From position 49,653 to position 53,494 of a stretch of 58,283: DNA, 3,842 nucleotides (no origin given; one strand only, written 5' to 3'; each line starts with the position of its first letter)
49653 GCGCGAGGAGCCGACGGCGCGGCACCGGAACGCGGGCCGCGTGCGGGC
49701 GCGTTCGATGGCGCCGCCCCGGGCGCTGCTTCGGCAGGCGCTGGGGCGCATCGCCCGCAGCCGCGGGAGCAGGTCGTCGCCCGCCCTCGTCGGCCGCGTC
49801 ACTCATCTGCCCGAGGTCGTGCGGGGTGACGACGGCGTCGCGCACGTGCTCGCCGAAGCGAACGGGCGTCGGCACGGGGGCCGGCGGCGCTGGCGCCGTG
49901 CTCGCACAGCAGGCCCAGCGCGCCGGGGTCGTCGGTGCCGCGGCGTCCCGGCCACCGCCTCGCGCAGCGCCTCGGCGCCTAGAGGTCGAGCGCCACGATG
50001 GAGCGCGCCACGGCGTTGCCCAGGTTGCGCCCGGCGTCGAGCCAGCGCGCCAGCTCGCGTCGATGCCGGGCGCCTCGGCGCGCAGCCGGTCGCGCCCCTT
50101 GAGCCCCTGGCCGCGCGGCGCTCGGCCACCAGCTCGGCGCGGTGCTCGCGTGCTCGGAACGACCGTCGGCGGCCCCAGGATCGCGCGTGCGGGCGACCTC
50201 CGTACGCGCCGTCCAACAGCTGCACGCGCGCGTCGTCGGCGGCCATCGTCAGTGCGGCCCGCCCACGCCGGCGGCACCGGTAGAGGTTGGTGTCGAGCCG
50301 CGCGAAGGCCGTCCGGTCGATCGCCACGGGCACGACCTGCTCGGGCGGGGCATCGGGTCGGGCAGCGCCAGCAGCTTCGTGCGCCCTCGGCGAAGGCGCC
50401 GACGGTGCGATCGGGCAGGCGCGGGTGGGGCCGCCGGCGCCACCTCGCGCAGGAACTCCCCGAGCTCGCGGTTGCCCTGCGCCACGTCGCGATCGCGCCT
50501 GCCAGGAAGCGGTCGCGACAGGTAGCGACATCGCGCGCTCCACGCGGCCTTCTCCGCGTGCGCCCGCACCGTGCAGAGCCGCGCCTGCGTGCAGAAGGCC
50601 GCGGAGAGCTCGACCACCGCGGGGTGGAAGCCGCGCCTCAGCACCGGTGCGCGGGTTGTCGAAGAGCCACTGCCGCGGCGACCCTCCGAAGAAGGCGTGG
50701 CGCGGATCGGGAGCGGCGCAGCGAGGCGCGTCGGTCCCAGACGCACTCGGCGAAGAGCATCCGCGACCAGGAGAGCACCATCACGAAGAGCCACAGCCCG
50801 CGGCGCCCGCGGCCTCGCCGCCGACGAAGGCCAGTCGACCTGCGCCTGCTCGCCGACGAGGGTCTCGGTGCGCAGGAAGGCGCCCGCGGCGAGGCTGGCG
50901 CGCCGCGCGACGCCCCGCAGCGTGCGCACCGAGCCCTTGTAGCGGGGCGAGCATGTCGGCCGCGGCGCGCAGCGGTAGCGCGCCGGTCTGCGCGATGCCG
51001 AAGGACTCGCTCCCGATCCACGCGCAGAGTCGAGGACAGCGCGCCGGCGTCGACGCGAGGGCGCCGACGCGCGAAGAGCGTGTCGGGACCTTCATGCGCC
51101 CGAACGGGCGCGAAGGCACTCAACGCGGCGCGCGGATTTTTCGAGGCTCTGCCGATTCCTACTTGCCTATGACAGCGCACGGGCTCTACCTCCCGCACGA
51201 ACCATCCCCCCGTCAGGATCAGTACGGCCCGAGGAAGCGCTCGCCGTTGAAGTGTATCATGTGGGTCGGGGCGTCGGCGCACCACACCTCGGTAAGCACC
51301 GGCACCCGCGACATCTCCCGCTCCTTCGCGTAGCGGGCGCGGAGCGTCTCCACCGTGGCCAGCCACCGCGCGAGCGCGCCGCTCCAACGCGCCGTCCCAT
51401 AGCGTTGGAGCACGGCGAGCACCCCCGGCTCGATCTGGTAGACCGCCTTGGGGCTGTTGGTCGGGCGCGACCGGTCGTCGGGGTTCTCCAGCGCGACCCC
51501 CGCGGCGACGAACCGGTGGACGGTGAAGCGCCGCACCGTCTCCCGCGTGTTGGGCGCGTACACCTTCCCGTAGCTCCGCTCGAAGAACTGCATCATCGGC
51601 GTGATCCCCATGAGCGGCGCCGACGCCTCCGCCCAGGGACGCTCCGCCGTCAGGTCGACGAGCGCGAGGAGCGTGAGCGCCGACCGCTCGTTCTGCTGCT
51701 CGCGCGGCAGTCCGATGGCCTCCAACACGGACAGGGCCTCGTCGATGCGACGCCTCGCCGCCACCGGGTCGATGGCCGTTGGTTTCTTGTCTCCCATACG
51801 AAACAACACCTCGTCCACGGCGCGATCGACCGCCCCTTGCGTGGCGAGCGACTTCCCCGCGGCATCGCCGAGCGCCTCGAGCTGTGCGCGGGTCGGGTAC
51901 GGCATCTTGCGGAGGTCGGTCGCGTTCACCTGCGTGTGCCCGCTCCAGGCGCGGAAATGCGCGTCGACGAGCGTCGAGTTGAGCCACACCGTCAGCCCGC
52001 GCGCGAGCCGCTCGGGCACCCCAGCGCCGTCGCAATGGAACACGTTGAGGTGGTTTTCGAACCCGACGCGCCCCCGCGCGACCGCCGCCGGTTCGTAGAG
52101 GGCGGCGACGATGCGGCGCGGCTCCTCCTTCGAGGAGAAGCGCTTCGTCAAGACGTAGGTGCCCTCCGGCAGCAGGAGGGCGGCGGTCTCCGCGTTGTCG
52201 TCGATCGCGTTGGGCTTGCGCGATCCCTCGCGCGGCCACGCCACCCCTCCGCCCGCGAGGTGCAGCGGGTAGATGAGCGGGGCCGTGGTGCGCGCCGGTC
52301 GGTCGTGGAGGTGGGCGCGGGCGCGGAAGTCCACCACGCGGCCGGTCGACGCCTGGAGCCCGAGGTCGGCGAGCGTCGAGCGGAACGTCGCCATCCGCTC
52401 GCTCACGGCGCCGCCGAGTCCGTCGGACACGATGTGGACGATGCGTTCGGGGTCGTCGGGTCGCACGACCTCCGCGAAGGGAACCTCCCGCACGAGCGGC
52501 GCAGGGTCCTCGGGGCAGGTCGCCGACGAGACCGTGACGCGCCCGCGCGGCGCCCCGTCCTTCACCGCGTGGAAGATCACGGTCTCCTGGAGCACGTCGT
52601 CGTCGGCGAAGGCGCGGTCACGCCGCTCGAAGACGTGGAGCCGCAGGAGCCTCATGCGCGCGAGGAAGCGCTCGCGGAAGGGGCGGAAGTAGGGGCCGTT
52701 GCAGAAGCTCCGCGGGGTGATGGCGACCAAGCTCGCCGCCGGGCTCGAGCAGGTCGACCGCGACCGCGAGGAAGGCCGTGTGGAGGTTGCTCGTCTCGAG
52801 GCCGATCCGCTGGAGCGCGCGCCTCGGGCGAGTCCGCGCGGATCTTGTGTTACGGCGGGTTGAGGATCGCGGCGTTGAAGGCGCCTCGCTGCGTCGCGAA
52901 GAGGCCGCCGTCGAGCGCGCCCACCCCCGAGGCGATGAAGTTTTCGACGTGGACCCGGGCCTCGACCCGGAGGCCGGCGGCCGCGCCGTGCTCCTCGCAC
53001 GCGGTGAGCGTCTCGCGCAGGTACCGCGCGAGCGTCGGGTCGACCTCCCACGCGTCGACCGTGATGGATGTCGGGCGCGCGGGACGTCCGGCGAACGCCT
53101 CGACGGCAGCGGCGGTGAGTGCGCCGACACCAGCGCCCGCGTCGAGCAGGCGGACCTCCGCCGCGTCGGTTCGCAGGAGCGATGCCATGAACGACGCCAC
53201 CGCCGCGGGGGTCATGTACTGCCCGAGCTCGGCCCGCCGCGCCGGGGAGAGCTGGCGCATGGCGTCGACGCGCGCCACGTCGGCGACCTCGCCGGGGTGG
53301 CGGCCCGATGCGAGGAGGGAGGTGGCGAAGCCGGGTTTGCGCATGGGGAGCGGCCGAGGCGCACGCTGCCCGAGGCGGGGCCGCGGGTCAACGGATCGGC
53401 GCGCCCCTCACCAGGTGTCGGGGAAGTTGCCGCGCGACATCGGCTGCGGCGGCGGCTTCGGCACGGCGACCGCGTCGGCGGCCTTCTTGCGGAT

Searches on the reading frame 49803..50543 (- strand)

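Call 61: search_protein_families(library=pfam, proteins=[window:49803-50543:-], max_evalue=0.1)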
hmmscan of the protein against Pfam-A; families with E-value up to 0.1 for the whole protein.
window:49803-50543:- (246 aa): 1 family
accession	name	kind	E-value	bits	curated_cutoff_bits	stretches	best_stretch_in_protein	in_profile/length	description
PF22483.2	Mu-transpos_C_2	-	0.068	13.3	27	0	67-127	8-69/73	Mu transposase, C-terminal domain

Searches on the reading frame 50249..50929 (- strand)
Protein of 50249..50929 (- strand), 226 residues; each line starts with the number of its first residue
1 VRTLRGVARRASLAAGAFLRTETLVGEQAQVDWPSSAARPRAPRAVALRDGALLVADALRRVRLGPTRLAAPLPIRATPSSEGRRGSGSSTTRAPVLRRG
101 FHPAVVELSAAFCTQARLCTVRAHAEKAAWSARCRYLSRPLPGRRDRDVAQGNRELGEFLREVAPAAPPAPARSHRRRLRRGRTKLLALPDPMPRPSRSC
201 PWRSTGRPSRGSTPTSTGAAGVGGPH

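Call 61: search_protein_families(library=pfam, proteins=[window:50249-50929:-], max_evalue=0.1)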
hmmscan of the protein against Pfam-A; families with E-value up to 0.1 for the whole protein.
window:50249-50929:- (226 aa): 0 families

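Call 63: search_dna_similar(query=window:50249-50929:-, collection=plasmids, mode=protein, max_rows=6, max_evalue=0.001)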
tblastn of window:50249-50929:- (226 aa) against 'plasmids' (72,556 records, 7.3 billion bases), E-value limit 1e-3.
No match.

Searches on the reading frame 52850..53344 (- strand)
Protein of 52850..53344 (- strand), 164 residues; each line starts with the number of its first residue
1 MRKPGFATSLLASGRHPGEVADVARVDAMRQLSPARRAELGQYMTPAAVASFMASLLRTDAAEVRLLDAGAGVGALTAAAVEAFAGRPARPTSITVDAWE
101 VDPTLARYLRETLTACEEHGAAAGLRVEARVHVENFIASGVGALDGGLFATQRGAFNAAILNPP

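Call 3: search_protein_families(library=pfam, proteins=[window:52850-53344:-], max_evalue=0.01)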
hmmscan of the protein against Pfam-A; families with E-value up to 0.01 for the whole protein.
window:52850-53344:- (164 aa): 0 families

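Call 4: search_protein_families(library=ncbifam, proteins=[window:52850-53344:-], max_evalue=0.01)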
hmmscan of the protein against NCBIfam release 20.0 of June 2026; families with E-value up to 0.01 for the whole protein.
window:52850-53344:- (164 aa): 1 family
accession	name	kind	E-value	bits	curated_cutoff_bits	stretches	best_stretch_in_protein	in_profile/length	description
NF000337.1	erm_SHROVE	exception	0.0011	18.3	320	1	40-115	6-72/248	ErmE/ErmH/ErmO/ErmR family 23S rRNA (adenine(2058)-N(6))-methyltransferase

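Call 54: search_dna_similar(query=window:52850-53344:-, collection=plasmids, mode=protein, max_rows=12, max_evalue=0.001)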
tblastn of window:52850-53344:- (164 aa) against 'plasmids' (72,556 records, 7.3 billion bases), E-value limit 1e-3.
Records with a match: 36; places in all: 37; records where one place covers at least 80% of the query: 34.
Best place of each record, by identity: <60% 36.
By first word of the organism name: Acinetobacter 11; Vibrio 8; Aeromonas 4; Pandoraea 3; Psychrobacter 2; Skermanella 1; Haematospirillum 1; Photobacterium 1; Nitrosospira 1; Sulfuriferula 1; and 3 more.
By predicted mobility (MOB-suite, as given by PLSDB): non-mobilizable 18; conjugative 12; mobilizable 6.
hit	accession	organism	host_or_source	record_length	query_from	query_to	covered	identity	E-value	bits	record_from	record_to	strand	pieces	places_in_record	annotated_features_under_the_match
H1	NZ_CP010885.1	Vibrio parahaemolyticus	Shrimps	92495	19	164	89%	37.7%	2e-9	62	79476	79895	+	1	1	Eco57I restriction-modification methylase domain-containing protein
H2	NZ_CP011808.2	Pandoraea faecigallinarum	cell culture,chicken dung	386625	19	164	89%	37.6%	3e-7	56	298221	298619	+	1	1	Eco57I restriction-modification methylase domain-containing protein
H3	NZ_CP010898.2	Pandoraea vervacti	bacteria,uncultivated field soil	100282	19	164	89%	37.6%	6e-6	52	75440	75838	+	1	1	Eco57I restriction-modification methylase domain-containing protein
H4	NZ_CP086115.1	Skermanella rosea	single cell,hydrocarbon-contaminated ...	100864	37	164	78%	42.3%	7e-6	52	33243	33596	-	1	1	Eco57I restriction-modification methylase domain-containing protein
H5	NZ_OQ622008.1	Vibrio parahaemolyticus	-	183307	19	164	89%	37.0%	2e-8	59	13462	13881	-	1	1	Eco57I restriction-modification methylase domain-containing protein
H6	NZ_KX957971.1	Vibrio parahaemolyticus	chicken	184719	19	164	89%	37.0%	2e-8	59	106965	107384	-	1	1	Eco57I restriction-modification methylase domain-containing protein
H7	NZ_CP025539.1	Vibrio harveyi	-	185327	19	164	89%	37.0%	2e-8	59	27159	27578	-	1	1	Eco57I restriction-modification methylase domain-containing protein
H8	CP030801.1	Vibrio owensii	shrimp,Pure culture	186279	19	164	89%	37.0%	2e-8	59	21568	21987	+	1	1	modification methylase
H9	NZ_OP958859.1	Vibrio alginolyticus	-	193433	19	164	89%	37.0%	2e-8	59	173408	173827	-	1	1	Eco57I restriction-modification methylase domain-containing protein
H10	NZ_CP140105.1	Vibrio alfacsensis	Scophthalmus maximus,intestinal tract ...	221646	19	164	89%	37.0%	2e-8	59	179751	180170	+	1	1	Eco57I restriction-modification methylase domain-containing protein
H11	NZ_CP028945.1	Vibrio sp. dhg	single cell,ocean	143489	19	164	89%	37.0%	5e-8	58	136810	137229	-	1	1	Eco57I restriction-modification methylase domain-containing protein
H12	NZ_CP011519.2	Pandoraea oxalativorans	-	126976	19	164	89%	36.9%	2e-5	50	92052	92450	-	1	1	Eco57I restriction-modification methylase domain-containing protein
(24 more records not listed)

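Call 77: get_annotated_region(hit=H4, flank=3500)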
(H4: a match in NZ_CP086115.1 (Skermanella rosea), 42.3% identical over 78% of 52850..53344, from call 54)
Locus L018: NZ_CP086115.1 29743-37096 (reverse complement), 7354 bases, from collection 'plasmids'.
description: Skermanella rosea strain KEMB 2255-458 plasmid pSR-4, complete sequence
organism: Skermanella rosea (NCBI taxid 1817965)
taxonomy: Bacteria; Pseudomonadota; Alphaproteobacteria; Rhodospirillales; Azospirillaceae; Skermanella; Skermanella rosea
host: -; source: single cell,hydrocarbon-contaminated desert sand; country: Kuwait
typing (MOB-suite, as given by PLSDB): non-mobilizable
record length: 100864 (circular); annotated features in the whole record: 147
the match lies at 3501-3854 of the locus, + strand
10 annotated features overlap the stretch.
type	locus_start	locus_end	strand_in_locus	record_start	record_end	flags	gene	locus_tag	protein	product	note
CDS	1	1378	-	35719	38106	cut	-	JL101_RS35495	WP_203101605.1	hypothetical protein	-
CDS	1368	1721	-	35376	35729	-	-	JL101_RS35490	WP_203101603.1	VirB3 family type IV secretion system protein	-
CDS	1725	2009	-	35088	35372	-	-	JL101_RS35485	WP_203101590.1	hypothetical protein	-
CDS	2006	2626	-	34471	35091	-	-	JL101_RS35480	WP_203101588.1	transglycosylase SLT domain-containing protein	-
CDS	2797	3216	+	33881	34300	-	-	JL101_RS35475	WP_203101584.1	hypothetical protein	-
CDS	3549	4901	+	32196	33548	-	-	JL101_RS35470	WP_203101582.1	Eco57I restriction-modification methylase domain-containing protein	GO:0006304 - DNA modification [Evidence IEA]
CDS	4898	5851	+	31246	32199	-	-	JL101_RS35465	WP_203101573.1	BsuBI/PstI family type II restriction endonuclease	GO:0009307 - DNA restriction-modification system [Evidence IEA]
CDS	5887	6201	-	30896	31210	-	-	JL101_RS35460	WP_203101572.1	hypothetical protein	-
CDS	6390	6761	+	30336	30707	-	-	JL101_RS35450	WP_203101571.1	helix-turn-helix transcriptional regulator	-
CDS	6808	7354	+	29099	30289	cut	-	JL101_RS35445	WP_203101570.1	SPFH domain-containing protein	-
